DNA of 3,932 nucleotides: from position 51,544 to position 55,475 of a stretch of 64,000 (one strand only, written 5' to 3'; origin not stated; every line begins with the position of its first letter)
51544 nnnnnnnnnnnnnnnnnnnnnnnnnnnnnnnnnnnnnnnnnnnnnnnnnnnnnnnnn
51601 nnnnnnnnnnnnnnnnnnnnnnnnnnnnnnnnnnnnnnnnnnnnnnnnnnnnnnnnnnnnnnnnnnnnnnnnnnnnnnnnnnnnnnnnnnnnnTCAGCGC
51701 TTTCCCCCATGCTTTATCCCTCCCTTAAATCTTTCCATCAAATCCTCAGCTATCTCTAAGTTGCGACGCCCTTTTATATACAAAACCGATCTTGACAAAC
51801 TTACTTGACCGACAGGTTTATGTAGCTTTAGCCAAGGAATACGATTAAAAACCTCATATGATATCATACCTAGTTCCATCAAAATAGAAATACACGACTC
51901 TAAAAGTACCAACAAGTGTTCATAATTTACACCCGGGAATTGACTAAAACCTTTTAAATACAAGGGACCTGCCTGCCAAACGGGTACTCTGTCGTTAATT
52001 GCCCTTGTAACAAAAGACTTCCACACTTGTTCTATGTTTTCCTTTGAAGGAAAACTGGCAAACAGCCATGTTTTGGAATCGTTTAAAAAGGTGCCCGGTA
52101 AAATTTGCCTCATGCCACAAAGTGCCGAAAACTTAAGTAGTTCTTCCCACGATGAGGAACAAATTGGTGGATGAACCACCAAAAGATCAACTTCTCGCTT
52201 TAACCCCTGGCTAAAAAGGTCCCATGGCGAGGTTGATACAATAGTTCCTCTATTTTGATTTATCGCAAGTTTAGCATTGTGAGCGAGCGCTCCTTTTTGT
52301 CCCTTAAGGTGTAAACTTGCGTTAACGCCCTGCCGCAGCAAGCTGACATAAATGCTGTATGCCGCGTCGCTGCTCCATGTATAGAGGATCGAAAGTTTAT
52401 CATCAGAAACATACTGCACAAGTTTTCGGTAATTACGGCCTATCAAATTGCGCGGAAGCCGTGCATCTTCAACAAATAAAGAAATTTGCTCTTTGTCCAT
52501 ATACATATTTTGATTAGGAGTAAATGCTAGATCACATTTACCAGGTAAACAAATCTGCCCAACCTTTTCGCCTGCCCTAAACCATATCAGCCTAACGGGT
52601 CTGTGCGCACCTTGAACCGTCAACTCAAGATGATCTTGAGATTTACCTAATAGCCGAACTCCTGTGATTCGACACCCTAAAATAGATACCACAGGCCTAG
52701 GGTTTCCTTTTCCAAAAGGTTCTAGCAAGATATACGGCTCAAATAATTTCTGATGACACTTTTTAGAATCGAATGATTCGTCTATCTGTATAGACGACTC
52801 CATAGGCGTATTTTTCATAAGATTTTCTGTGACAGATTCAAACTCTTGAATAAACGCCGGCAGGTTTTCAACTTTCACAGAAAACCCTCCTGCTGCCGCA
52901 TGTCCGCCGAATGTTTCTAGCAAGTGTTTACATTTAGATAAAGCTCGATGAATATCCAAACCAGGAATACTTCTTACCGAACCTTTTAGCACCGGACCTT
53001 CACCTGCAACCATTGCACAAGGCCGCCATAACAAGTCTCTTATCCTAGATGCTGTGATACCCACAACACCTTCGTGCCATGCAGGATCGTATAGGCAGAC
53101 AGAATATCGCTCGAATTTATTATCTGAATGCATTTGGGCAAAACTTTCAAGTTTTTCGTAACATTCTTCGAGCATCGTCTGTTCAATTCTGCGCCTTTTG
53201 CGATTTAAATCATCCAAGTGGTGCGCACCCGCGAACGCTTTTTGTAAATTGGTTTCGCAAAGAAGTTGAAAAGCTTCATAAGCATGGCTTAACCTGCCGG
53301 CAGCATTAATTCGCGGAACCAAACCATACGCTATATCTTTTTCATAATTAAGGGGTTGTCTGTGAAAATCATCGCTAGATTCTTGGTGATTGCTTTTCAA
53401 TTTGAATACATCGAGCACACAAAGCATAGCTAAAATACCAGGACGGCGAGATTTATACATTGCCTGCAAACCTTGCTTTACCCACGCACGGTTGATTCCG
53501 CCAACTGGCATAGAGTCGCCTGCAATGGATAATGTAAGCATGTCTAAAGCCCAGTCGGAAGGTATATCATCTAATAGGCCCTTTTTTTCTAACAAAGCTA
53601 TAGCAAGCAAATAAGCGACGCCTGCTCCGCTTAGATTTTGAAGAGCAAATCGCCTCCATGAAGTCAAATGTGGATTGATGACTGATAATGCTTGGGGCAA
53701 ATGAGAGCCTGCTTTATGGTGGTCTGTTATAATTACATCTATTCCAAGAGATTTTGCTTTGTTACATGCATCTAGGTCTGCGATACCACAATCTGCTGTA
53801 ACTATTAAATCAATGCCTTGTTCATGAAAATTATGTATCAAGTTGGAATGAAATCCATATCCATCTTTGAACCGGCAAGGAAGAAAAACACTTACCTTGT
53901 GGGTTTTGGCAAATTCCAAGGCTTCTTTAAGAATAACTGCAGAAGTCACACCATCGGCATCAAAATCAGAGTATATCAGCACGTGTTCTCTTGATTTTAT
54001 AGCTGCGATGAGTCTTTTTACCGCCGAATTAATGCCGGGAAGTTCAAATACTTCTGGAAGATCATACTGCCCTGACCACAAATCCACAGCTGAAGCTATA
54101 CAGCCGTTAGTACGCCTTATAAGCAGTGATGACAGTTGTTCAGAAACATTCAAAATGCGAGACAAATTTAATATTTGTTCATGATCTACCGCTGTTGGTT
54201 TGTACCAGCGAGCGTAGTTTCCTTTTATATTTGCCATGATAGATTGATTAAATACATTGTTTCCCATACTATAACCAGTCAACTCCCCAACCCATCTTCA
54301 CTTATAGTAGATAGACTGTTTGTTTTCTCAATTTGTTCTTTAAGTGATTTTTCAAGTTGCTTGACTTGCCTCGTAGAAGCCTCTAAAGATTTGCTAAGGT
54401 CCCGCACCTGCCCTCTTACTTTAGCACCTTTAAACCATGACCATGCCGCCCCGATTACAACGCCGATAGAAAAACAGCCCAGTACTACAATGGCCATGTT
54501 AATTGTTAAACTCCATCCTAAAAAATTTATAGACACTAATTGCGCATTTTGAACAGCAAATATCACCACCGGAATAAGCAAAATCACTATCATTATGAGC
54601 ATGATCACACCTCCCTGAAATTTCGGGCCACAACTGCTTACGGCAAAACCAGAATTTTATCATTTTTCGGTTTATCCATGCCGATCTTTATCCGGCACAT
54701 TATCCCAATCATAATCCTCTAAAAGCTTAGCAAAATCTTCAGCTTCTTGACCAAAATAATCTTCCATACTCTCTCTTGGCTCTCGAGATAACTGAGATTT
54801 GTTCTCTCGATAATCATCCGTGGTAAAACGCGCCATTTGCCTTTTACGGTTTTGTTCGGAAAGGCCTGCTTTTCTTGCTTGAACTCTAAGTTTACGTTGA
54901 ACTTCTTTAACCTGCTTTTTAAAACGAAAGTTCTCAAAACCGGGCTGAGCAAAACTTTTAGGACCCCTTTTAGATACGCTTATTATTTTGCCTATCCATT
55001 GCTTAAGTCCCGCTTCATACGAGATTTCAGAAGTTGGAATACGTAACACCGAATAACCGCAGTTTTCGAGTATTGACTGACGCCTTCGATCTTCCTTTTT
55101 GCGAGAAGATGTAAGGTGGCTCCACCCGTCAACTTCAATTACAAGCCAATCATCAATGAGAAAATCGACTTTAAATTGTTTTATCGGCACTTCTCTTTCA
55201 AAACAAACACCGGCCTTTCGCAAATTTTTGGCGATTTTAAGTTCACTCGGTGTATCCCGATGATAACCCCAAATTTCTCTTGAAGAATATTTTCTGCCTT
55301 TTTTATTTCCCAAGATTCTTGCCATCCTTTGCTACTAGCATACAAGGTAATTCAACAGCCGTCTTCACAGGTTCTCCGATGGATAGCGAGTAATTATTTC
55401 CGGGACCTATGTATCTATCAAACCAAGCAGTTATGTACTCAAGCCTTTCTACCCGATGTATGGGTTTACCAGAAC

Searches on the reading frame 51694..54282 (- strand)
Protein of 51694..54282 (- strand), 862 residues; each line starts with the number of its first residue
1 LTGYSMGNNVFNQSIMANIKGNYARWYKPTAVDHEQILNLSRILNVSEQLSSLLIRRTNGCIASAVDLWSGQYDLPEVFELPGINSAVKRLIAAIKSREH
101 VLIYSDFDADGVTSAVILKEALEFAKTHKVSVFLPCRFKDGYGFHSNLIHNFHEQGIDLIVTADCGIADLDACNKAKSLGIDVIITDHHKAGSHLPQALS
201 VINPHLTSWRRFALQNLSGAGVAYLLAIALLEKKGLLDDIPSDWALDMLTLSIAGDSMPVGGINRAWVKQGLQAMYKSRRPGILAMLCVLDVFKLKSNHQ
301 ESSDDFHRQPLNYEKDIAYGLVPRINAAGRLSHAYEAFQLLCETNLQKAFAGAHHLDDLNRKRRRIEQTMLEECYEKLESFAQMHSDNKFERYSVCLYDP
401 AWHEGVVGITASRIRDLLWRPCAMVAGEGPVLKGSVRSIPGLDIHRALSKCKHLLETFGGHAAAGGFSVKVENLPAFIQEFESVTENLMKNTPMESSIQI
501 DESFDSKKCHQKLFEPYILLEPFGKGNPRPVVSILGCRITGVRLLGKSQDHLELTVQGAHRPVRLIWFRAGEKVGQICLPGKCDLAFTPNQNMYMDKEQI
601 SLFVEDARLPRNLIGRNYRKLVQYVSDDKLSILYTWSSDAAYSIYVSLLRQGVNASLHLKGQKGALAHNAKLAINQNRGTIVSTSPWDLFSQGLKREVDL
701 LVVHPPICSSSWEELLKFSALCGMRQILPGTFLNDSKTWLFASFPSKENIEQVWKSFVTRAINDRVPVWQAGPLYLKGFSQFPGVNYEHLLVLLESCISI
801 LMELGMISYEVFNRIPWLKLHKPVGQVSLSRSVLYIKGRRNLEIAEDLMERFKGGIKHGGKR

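Call 68: search_protein_families(library=pfam, proteins=[window:51694-54282:-], max_evalue=0.00001)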
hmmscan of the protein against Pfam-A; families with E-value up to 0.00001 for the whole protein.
window:51694-54282:- (862 aa): 3 families
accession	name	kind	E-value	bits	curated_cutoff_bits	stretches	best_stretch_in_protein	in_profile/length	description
PF17768.7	RecJ_OB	-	2.1e-21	76.4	27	1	500-606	1-107/107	RecJ OB domain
PF01368.27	DHH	-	2.7e-19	70.1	28.1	1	100-233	1-106/125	DHH family, N-terminal domain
PF02272.25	DHHA1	-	3.3e-10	40.8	25.9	1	399-485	10-100/102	DHHA1 domain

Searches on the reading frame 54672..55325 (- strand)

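Call 68: search_protein_families(library=pfam, proteins=[window:54672-55325:-], max_evalue=0.00001)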
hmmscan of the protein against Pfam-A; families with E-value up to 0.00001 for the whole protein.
window:54672-55325:- (217 aa): 3 families
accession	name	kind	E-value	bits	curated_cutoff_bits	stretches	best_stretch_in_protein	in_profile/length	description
PF04480.18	DUF559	-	6e-12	45.8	20.6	1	33-104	23-96/109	Protein of unknown function (DUF559)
PF18741.7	MTES_1575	-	8.5e-12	45.4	38.2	1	30-100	4-80/96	REase_MTES_1575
PF10881.14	DUF2726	-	1.2e-06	28.7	24.7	1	48-112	54-124/126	Protein of unknown function (DUF2726)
